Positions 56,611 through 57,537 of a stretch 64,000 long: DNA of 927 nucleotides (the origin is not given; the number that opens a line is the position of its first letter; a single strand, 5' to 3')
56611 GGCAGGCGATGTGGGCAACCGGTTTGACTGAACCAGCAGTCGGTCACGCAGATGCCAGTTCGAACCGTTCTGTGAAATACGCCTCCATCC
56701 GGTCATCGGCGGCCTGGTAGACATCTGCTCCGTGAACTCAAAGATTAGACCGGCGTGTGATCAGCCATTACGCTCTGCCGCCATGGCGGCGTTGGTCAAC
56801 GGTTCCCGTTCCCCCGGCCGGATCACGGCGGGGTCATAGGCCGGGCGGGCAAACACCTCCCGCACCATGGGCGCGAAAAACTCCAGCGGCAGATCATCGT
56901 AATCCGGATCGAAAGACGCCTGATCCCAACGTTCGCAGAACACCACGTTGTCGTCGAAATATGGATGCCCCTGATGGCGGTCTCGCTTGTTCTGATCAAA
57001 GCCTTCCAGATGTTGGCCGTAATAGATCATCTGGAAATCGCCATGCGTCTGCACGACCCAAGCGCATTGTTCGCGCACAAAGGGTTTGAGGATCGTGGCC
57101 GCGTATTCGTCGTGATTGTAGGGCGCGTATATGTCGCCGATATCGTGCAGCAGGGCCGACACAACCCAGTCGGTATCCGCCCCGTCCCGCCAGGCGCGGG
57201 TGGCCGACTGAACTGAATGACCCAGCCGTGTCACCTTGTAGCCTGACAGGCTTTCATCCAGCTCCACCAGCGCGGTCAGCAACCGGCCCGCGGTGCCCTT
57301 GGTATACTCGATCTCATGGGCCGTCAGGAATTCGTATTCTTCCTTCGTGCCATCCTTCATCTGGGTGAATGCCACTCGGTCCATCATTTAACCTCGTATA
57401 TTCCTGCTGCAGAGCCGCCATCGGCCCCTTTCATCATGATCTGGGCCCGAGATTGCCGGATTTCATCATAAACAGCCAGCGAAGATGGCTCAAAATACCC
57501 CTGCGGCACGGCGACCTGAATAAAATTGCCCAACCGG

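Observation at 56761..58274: Translationally coupled PhyH-family 2OG dioxygenase and HD-domain protein: candidate PhnY*/PhnZ- or TmpA/TmpB-type oxidative C-P bond cleavage pair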

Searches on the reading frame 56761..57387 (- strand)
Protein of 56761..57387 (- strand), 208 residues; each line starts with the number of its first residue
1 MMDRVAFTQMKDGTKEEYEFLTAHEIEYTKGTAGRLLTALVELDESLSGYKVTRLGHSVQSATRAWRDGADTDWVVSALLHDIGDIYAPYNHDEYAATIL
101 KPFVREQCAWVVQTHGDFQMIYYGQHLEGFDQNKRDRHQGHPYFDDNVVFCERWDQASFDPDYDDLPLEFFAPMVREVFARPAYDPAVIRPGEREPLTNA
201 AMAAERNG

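Call 3: search_protein_families(library=pfam, proteins=[window:56761-57387:-], max_evalue=0.01)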
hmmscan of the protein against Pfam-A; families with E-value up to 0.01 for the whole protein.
window:56761-57387:- (208 aa): 2 families
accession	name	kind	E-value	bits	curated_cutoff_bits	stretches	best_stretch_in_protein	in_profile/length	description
PF05153.21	MIOX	-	9.4e-05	22.6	25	1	16-98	23-104/249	Myo-inositol oxygenase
PF01966.28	HD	-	0.00017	22.3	22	1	55-122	2-92/116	HD domain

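Call 4: search_protein_families(library=ncbifam, proteins=[window:56761-57387:-], max_evalue=0.01)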
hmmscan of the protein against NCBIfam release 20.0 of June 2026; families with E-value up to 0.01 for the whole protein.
window:56761-57387:- (208 aa): 3 families
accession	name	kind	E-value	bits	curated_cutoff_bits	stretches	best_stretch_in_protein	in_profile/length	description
TIGR03276.1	Phn-HD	hypoth_equivalog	6e-08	32.4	214.6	1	48-93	20-65/179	phosphonate degradation HD-domain oxygenase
NF049941.1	HyMthAminphonOxyTmpB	equivalog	1.3e-06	28.3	300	1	44-92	20-68/188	(R)-1-hydroxy-2-trimethylaminoethylphosphonate oxygenase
NF052439.1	HMPDioxPhnZ1GIM8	equivalog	1.7e-05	24.4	300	1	44-96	34-85/199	hydroxymethylphosphonate dioxygenase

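Call 5: search_solved_structures(query=window:56761-57387:-, max_evalue=10, show_alignments=3)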
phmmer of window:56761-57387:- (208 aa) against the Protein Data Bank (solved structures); distinct sequences matched with E-value up to 10: 5.
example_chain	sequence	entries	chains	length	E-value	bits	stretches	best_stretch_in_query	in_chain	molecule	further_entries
4n6w_A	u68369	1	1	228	0.00011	25.3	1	35-86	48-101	Predicted HD phosphohydrolase PhnZ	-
4mlm_A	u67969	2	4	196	0.00016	24.7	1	39-86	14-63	Predicted HD phosphohydrolase PhnZ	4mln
4n71_A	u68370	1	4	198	0.00017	24.7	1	39-86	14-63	Predicted HD phosphohydrolase PhnZ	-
6npa_A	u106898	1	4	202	0.0061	19.6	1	44-89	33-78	TmpB, (R)-1-hydroxy-2-trimethylaminoethylphosphonate oxygenase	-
8bmw_K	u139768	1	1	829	0.16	15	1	46-104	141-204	CRISPR-associated protein Cas10 (Type III-D)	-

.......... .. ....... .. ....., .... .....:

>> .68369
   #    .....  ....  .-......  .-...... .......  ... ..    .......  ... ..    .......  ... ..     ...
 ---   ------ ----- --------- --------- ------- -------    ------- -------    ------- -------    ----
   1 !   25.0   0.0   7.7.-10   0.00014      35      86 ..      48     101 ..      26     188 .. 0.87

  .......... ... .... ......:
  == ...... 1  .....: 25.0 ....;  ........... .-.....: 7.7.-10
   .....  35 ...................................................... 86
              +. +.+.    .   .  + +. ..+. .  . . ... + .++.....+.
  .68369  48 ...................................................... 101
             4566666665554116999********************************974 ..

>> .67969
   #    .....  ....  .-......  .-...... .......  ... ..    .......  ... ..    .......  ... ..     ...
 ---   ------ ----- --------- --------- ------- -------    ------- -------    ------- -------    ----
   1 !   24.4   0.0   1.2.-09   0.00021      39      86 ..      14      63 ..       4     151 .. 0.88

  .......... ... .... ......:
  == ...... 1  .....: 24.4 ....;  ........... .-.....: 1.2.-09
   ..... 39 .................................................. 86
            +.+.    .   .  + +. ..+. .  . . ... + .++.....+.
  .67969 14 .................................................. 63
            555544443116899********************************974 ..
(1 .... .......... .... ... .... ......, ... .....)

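Call 7: find_homologous_proteins(query=window:56761-57387:-)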
Query window:56761-57387:- (208 aa): 7803 proteins with E <= 0.001 among 8000 candidates; the best 120 are listed.
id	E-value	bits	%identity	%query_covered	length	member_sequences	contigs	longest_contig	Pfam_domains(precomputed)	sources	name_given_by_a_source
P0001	6.1e-140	482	100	100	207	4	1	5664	-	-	-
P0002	1.3e-139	481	99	100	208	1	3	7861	-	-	-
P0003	2.0e-139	480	100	100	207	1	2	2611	-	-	-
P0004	7.2e-139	479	99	100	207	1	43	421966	-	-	-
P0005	1.8e-138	477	99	100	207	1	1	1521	-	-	-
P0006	5.0e-138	476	99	100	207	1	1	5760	-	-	-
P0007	1.6e-137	474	99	100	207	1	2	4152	-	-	-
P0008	4.0e-137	473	98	100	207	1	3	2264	-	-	-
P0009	1.4e-133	461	95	100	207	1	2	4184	-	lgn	-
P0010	2.1e-133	461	99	96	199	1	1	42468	-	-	-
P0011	3.5e-132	457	94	100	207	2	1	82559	-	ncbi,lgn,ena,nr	ncbi:MAG: HD domain-containing protein [Marinibacterium sp.]|nr:HD domain-containing protein [Marini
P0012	8.0e-124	429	88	99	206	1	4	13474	-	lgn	-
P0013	9.3e-124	429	88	100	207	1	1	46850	-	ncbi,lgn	ncbi:MAG: HD domain-containing protein [Paracoccaceae bacterium]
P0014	2.5e-122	425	87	99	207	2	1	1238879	-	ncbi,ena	-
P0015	1.3e-121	422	88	95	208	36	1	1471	-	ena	-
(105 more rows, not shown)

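Call 20: search_protein_representatives(protein=window:56761-57387:-)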
Query: 208 residues. Proteins with E-value up to 0.001 (for the whole library): 2020; up to 1e-10: 1039; up to 1e-30: 120. The best 150 are listed.
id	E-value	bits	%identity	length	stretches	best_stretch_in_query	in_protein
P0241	3.7e-107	373.3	79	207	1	2-207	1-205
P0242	5.3e-83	294.3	76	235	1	2-165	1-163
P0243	2.9e-69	249.4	54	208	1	2-204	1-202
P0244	3.0e-58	213.5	54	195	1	5-184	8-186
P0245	8.0e-57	208.8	54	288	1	2-187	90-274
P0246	3.2e-54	200.3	61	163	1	56-206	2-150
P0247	4.0e-54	200.0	50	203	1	7-184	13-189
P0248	1.1e-53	198.6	52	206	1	8-206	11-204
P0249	2.4e-53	197.4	52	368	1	5-181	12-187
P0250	6.7e-53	196.0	66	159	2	110-198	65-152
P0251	2.8e-52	193.9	53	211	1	2-164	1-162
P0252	7.0e-52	192.6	60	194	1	2-146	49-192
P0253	9.3e-52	192.2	54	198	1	4-183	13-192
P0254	4.7e-50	186.7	51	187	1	10-183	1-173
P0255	6.1e-50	186.3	80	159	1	2-109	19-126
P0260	1.0e-46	175.8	44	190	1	4-184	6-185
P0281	2.1e-38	148.6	41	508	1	5-183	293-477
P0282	4.3e-38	147.6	44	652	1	3-184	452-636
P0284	6.9e-38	146.9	42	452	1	5-182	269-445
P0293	6.8e-37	143.7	46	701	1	4-184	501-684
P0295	2.2e-36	142.0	45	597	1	4-183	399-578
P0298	5.1e-36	140.8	46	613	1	34-184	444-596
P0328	2.8e-33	131.9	45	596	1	4-192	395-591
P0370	7.0e-30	120.7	40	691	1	6-184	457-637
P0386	3.0e-29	118.7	45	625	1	35-184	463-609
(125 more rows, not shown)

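Call 21: search_protein_families(library=pfam, proteins=[P0281, P0282, P0293, P0295, P0298, P0328, P0370, P0386, P0249, P0284], max_evalue=0.001)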
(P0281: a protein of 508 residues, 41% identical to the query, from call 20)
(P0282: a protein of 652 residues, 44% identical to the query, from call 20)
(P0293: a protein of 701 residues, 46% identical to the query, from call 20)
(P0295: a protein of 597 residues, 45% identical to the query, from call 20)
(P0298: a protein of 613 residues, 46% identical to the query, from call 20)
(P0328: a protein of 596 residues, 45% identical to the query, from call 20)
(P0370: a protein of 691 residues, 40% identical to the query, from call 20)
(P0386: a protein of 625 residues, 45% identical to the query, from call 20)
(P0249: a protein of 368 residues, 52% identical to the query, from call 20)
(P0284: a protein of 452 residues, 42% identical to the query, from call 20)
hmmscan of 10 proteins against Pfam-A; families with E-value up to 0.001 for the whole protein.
P0281 (508 aa): 2 families
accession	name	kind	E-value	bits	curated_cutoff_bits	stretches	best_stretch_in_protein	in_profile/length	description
PF04116.19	FA_hydroxylase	-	6.8e-18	65.8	31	1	115-258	2-132/132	Fatty acid hydroxylase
PF01966.28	HD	-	0.00081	20.1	22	0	346-412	2-92/116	HD domain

P0282 (652 aa): 3 families
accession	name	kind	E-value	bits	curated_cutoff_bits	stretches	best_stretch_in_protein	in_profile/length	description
PF02668.22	TauD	-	1e-24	88.3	27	1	169-422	23-267/267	Taurine catabolism dioxygenase TauD, TfdA family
PF01966.28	HD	-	2.7e-08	34.5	22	1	508-574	2-92/116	HD domain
PF06155.17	GBBH-like_N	-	2.7e-05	25.2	22.8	1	55-123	15-84/85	Gamma-butyrobetaine hydroxylase-like, N-terminal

P0293 (701 aa): 2 families
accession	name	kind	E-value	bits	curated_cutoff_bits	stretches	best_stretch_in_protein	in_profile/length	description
PF02668.22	TauD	-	1.1e-30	107.9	27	1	150-416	7-267/267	Taurine catabolism dioxygenase TauD, TfdA family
PF01966.28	HD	-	8.1e-07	29.8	22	1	558-626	4-93/116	HD domain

P0295 (597 aa): 3 families
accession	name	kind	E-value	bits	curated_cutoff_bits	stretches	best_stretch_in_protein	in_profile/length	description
PF02668.22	TauD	-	2e-37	130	27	1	61-285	27-267/267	Taurine catabolism dioxygenase TauD, TfdA family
PF08943.16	CsiD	-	7.6e-06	25.8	27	1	122-275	137-279/294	CsiD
PF01966.28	HD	-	1.1e-05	26.2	22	1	451-521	2-94/116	HD domain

P0298 (613 aa): 2 families
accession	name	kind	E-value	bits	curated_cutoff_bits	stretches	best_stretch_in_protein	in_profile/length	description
PF02668.22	TauD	-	4.6e-21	76.3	27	1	84-369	11-267/267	Taurine catabolism dioxygenase TauD, TfdA family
PF01966.28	HD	-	7.5e-05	23.4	22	1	467-531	2-90/116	HD domain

P0328 (596 aa): 3 families
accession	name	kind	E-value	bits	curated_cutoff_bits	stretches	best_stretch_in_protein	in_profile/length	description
PF02668.22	TauD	-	1.1e-39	137.4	27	1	116-358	27-267/267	Taurine catabolism dioxygenase TauD, TfdA family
PF01966.28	HD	-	2.1e-05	25.2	22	1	452-525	4-93/116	HD domain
PF08943.16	CsiD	-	0.00029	20.6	27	0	309-355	242-288/294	CsiD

P0370 (691 aa): 1 family
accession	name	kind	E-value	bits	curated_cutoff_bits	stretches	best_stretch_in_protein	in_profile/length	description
PF02668.22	TauD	-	3e-25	90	27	1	169-428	22-267/267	Taurine catabolism dioxygenase TauD, TfdA family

P0386 (625 aa): 2 families
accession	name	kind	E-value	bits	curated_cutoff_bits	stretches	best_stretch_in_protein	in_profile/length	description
PF02668.22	TauD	-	4.9e-30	105.8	27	1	146-379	24-267/267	Taurine catabolism dioxygenase TauD, TfdA family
PF01966.28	HD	-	3.4e-06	27.7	22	1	481-545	2-90/116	HD domain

P0249 (368 aa): 2 families
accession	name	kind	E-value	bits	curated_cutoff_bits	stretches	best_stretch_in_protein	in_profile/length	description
PF24777.1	DUF7700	-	2.3e-06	27.8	25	1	293-360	47-114/115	Domain of unknown function (DUF7700)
PF01966.28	HD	-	6.7e-06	26.8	22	1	61-125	1-88/116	HD domain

P0284 (452 aa): 2 families
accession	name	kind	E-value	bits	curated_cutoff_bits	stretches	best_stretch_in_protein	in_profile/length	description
PF01370.27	Epimerase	-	9.9e-10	38.7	20.9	1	4-186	2-174/240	NAD dependent epimerase/dehydratase family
PF13460.12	NAD_binding_10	-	9.6e-09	35.8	27.2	1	7-217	1-183/184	NAD(P)H-binding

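Call 34: search_protein_families(library=ncbifam, proteins=[P0282, P0293, P0295, P0328, P0386, P0281, P0243, P0260], max_evalue=0.001)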
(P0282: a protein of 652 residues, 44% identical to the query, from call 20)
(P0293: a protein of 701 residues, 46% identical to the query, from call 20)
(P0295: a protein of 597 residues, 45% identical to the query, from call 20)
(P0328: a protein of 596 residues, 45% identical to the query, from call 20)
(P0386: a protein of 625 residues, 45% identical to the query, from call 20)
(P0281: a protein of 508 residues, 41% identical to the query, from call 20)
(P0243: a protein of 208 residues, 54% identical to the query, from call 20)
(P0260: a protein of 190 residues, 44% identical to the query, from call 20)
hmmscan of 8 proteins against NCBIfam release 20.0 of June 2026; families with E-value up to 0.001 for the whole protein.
P0282 (652 aa): 6 families
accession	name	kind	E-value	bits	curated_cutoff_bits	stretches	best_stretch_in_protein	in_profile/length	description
NF049936.1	TriMthamethphnDioxTmpA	equivalog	2.6e-59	200.9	400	1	56-437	8-363/366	2-trimethylaminoethylphosphonate dioxygenase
TIGR02409.1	carnitine_bodg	equivalog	2.3e-50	171.7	414.75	1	57-436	9-365/366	gamma-butyrobetaine dioxygenase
TIGR02410.1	carnitine_TMLD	equivalog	4.1e-42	145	268.3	1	62-432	2-357/362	trimethyllysine dioxygenase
TIGR03276.1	Phn-HD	hypoth_equivalog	2.9e-08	33.5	214.6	1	502-544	21-63/179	phosphonate degradation HD-domain oxygenase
NF049941.1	HyMthAminphonOxyTmpB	equivalog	4e-07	30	300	1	498-541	21-64/188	(R)-1-hydroxy-2-trimethylaminoethylphosphonate oxygenase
NF052439.1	HMPDioxPhnZ1GIM8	equivalog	0.00071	19.1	300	0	503-540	40-77/199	hydroxymethylphosphonate dioxygenase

P0293 (701 aa): 5 families
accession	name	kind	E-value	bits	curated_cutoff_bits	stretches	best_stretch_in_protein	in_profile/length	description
NF049936.1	TriMthamethphnDioxTmpA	equivalog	2.2e-61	207.7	400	1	167-431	118-363/366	2-trimethylaminoethylphosphonate dioxygenase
TIGR02409.1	carnitine_bodg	equivalog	3.7e-47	161.1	414.75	1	157-430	111-365/366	gamma-butyrobetaine dioxygenase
TIGR02410.1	carnitine_TMLD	equivalog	8.6e-32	111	268.3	1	167-429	114-360/362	trimethyllysine dioxygenase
TIGR03276.1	Phn-HD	hypoth_equivalog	2.7e-09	36.8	214.6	1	549-592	20-63/179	phosphonate degradation HD-domain oxygenase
NF049941.1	HyMthAminphonOxyTmpB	equivalog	2.1e-08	34.2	300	1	545-589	20-64/188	(R)-1-hydroxy-2-trimethylaminoethylphosphonate oxygenase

P0295 (597 aa): 7 families
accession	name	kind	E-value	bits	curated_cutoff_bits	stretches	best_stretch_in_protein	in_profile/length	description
TIGR02409.1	carnitine_bodg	equivalog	1.8e-75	254.3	414.75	1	7-294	66-360/366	gamma-butyrobetaine dioxygenase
NF049936.1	TriMthamethphnDioxTmpA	equivalog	1.8e-69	234.3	400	1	7-295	65-358/366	2-trimethylaminoethylphosphonate dioxygenase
TIGR02410.1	carnitine_TMLD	equivalog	3.8e-45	155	268.3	1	2-290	52-352/362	trimethyllysine dioxygenase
TIGR03276.1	Phn-HD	hypoth_equivalog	3.2e-07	30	214.6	1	442-483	18-59/179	phosphonate degradation HD-domain oxygenase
NF049941.1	HyMthAminphonOxyTmpB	equivalog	1.7e-05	24.6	300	1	443-481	23-61/188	(R)-1-hydroxy-2-trimethylaminoethylphosphonate oxygenase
NF052439.1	HMPDioxPhnZ1GIM8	equivalog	4.1e-05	23.2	300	1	422-483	17-77/199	hydroxymethylphosphonate dioxygenase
NF002814.1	PRK02963.1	equivalog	0.00046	19.5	333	0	123-275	154-295/311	glutarate dioxygenase GlaH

P0328 (596 aa): 8 families
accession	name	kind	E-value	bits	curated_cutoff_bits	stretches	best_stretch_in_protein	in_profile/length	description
NF049936.1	TriMthamethphnDioxTmpA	equivalog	1e-66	225.3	400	1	12-373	11-363/366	2-trimethylaminoethylphosphonate dioxygenase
TIGR02409.1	carnitine_bodg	equivalog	3.7e-54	184.2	414.75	1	90-371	97-364/366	gamma-butyrobetaine dioxygenase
TIGR02410.1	carnitine_TMLD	equivalog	7.3e-40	137.6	268.3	1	100-371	99-360/362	trimethyllysine dioxygenase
TIGR03276.1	Phn-HD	hypoth_equivalog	7.1e-08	32.2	214.6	1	443-486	20-63/179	phosphonate degradation HD-domain oxygenase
NF049941.1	HyMthAminphonOxyTmpB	equivalog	1e-06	28.6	300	1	439-483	20-64/188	(R)-1-hydroxy-2-trimethylaminoethylphosphonate oxygenase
NF043003.1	ClavSyn_CS1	equivalog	3.7e-05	23.4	450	0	322-359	250-288/312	clavaminate synthase Cs1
NF041363.1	GntD_guanitoxin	equivalog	4.9e-05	22.7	345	1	323-352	285-315/341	guanitoxin biosynthesis L-enduracididine beta-hydroxylase GntD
NF052439.1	HMPDioxPhnZ1GIM8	equivalog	0.00039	20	300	1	427-481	21-76/199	hydroxymethylphosphonate dioxygenase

P0386 (625 aa): 5 families
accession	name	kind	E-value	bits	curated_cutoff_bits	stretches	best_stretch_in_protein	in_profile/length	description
NF049936.1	TriMthamethphnDioxTmpA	equivalog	1.8e-65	221.2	400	1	28-393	3-362/366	2-trimethylaminoethylphosphonate dioxygenase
TIGR02409.1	carnitine_bodg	equivalog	6.5e-51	173.5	414.75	1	27-388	2-360/366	gamma-butyrobetaine dioxygenase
TIGR02410.1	carnitine_TMLD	equivalog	6.2e-38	131.2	268.3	1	53-386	19-354/362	trimethyllysine dioxygenase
TIGR03276.1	Phn-HD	hypoth_equivalog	3.2e-08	33.3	214.6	1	463-517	9-63/179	phosphonate degradation HD-domain oxygenase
NF049941.1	HyMthAminphonOxyTmpB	equivalog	1.2e-06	28.4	300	1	469-513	19-63/188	(R)-1-hydroxy-2-trimethylaminoethylphosphonate oxygenase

P0281 (508 aa): 3 families
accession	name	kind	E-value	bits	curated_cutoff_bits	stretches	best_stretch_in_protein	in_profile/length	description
NF049941.1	HyMthAminphonOxyTmpB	equivalog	1.6e-09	37.8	300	1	338-382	23-65/188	(R)-1-hydroxy-2-trimethylaminoethylphosphonate oxygenase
TIGR03276.1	Phn-HD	hypoth_equivalog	2.4e-08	33.7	214.6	1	340-378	21-59/179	phosphonate degradation HD-domain oxygenase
NF052439.1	HMPDioxPhnZ1GIM8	equivalog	1.7e-05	24.4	300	1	340-377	39-76/199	hydroxymethylphosphonate dioxygenase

P0243 (208 aa): 3 families
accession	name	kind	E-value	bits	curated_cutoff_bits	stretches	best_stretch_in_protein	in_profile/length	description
TIGR03276.1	Phn-HD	hypoth_equivalog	6e-06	25.9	214.6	1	47-87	20-60/179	phosphonate degradation HD-domain oxygenase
NF052439.1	HMPDioxPhnZ1GIM8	equivalog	0.00038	20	300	1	46-96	37-86/199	hydroxymethylphosphonate dioxygenase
NF049941.1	HyMthAminphonOxyTmpB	equivalog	0.00054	19.8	300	0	48-89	25-66/188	(R)-1-hydroxy-2-trimethylaminoethylphosphonate oxygenase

P0260 (190 aa): 3 families
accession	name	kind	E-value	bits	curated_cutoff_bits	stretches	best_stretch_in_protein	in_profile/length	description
TIGR03276.1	Phn-HD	hypoth_equivalog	9.4e-10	38.3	214.6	1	47-93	14-63/179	phosphonate degradation HD-domain oxygenase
NF049941.1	HyMthAminphonOxyTmpB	equivalog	2.3e-06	27.5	300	1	53-87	27-61/188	(R)-1-hydroxy-2-trimethylaminoethylphosphonate oxygenase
NF052439.1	HMPDioxPhnZ1GIM8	equivalog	1.6e-05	24.5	300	1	37-89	22-77/199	hydroxymethylphosphonate dioxygenase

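Call 35: list_cluster_members(proteins=[P0282, P0293, P0295, P0298, P0328, P0370, P0386, P0281, P0284, P0249])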
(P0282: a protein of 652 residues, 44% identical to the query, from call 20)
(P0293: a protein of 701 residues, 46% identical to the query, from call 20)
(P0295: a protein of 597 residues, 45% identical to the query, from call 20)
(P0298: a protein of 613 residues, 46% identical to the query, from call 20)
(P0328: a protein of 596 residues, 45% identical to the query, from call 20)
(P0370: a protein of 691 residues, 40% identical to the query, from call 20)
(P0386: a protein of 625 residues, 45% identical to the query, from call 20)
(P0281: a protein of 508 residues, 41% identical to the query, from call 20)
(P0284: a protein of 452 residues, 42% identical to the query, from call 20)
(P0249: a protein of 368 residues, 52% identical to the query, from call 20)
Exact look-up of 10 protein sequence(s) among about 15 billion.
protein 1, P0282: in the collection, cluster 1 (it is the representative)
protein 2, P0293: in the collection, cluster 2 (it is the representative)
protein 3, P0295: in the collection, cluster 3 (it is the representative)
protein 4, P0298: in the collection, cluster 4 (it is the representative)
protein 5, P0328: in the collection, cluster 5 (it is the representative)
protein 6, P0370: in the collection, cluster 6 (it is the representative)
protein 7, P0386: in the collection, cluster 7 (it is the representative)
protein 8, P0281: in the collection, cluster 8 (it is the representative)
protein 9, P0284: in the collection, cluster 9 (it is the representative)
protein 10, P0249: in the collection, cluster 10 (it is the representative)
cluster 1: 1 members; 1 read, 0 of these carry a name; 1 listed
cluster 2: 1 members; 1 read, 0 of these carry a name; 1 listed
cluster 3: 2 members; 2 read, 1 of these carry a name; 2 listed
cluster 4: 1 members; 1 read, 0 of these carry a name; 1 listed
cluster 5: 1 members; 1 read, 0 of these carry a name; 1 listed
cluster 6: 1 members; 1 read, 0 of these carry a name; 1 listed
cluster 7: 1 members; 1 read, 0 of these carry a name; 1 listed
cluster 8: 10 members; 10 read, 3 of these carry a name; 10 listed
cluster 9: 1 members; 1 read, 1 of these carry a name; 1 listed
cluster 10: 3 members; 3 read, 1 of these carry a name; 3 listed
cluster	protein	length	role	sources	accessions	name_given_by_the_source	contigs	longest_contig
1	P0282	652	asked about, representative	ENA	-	-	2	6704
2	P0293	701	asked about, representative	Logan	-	-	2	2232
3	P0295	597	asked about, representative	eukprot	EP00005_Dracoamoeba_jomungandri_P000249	CAMPEP_0174256158 /NCGR_PEP_ID=MMETSP0439-20130205/5415_1 /TAXON_ID=0 ...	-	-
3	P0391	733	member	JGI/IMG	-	-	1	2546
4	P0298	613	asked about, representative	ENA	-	-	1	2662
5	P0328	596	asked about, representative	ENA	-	-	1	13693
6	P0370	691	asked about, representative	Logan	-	-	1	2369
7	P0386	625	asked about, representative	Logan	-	-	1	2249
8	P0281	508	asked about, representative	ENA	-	-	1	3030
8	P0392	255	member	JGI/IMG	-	sterol desaturase/sphingolipid hydroxylase (fatty acid hydroxylase superfamily)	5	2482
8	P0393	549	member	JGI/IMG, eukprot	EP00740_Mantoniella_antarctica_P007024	CAMPEP_0181358628 /NCGR_PEP_ID=MMETSP1106-20121128/5619_1 /TAXON_ID=81844 ...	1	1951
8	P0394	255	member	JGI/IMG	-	sterol desaturase/sphingolipid hydroxylase (fatty acid hydroxylase superfamily)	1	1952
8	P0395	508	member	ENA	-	-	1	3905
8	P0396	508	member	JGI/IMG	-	-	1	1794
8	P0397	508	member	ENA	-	-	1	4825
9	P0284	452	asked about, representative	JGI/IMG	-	nucleoside-diphosphate-sugar epimerase/predicted HD phosphohydrolase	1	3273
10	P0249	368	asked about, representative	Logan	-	-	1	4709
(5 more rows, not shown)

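Call 38: predict_structure(alignment_id=A2)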
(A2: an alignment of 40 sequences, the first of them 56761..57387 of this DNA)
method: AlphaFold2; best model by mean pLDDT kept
length: 208 residues; sequences in the alignment: 40
mean_pLDDT: 96.9   pTM: 0.92
mean pLDDT of the five models: 96.9, 96.6, 96.0, 96.0, 95.8
residues with pLDDT >= 90: 202; 70-90: 5; 50-70: 1; < 50: 0
segments of 3 or more residues with pLDDT < 50: none
pLDDT, mean of each block of 10 residues (from residue 1): 93 98 94 98 88 98 99 99 96 98 99 98 96 98 98 98 98 98 97 97 97
secondary structure, 60 per line:
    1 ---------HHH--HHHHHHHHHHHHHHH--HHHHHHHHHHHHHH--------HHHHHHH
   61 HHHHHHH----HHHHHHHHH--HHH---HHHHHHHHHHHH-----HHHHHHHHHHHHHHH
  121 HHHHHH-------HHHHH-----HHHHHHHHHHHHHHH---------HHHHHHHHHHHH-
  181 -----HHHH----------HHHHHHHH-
elements in order: H15-29 H32-45 H54-67 H72-80 H89-100 H106-126 H134-138 H144-158 H168-179 H186-189 H200-207

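Call 41: fold_search(model_id=the predicted structure, library=pdb)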
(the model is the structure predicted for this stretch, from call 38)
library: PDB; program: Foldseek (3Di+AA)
matches with E <= 10: 203; with E <= 0.001: 10
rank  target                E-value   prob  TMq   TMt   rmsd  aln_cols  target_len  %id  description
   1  4n6w                  4.0e-06  1.00  0.61  0.70   3.7       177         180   22  X-Ray Crystal Structure of Citrate-bound PhnZ (released 2013-11-27)
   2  4mln_A                5.6e-06  1.00  0.58  0.65   4.0       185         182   20  Crystal of PhnZ bound to (R)-2-amino-1-hydroxyethylphosphonic acid (released 2014-04-16)
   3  4mln_B                6.8e-06  1.00  0.59  0.66   3.9       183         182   22  Crystal of PhnZ bound to (R)-2-amino-1-hydroxyethylphosphonic acid (released 2014-04-16)
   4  4n71_A                8.8e-06  1.00  0.59  0.68   4.1       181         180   22  X-Ray Crystal Structure of 2-amino-1-hydroxyethylphosphonate-bound PhnZ (released 2013-11-27)
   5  4mlm_A                1.1e-05  1.00  0.60  0.65   3.9       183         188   21  Crystal Structure of PhnZ from uncultured bacterium HF130_AEPn_1 (released 2014-04-16)
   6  4n71_E                1.3e-05  1.00  0.61  0.69   3.7       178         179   22  X-Ray Crystal Structure of 2-amino-1-hydroxyethylphosphonate-bound PhnZ (released 2013-11-27)
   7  6npa_C                1.7e-05  1.00  0.56  0.63   4.5       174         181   22  X-ray crystal structure of TmpB, (R)-1-hydroxy-2-trimethylaminoethylphosphonate oxygenase, with (R)-1-hydroxy-2-trimet (released 2019-03-06)
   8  4mlm_B                2.8e-05  1.00  0.60  0.66   3.9       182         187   21  Crystal Structure of PhnZ from uncultured bacterium HF130_AEPn_1 (released 2014-04-16)
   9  6npa_B                5.3e-05  1.00  0.56  0.62   4.0       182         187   21  X-ray crystal structure of TmpB, (R)-1-hydroxy-2-trimethylaminoethylphosphonate oxygenase, with (R)-1-hydroxy-2-trimet (released 2019-03-06)
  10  6npa_A                6.7e-05  1.00  0.56  0.62   4.0       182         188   21  X-ray crystal structure of TmpB, (R)-1-hydroxy-2-trimethylaminoethylphosphonate oxygenase, with (R)-1-hydroxy-2-trimet (released 2019-03-06)
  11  7eiv_C                6.8e-02  0.75  0.33  0.15  16.7       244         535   13  heterotetrameric glycyl-tRNA synthetase from Escherichia coli (released 2021-08-11)
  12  3wfr_F                8.3e-02  0.97  0.39  0.21  11.7       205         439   15  tRNA processing enzyme complex 2 (released 2014-01-01)
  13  3wfs_C                8.7e-02  0.92  0.38  0.20  13.0       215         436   12  tRNA processing enzyme complex 3 (released 2014-01-01)
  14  3wfq_E                1.1e-01  0.90  0.37  0.20  11.4       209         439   17  tRNA processing enzyme complex 1 (released 2014-01-01)
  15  7eiv_D                1.4e-01  0.38  0.27  0.12  17.2       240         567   12  heterotetrameric glycyl-tRNA synthetase from Escherichia coli (released 2021-08-11)
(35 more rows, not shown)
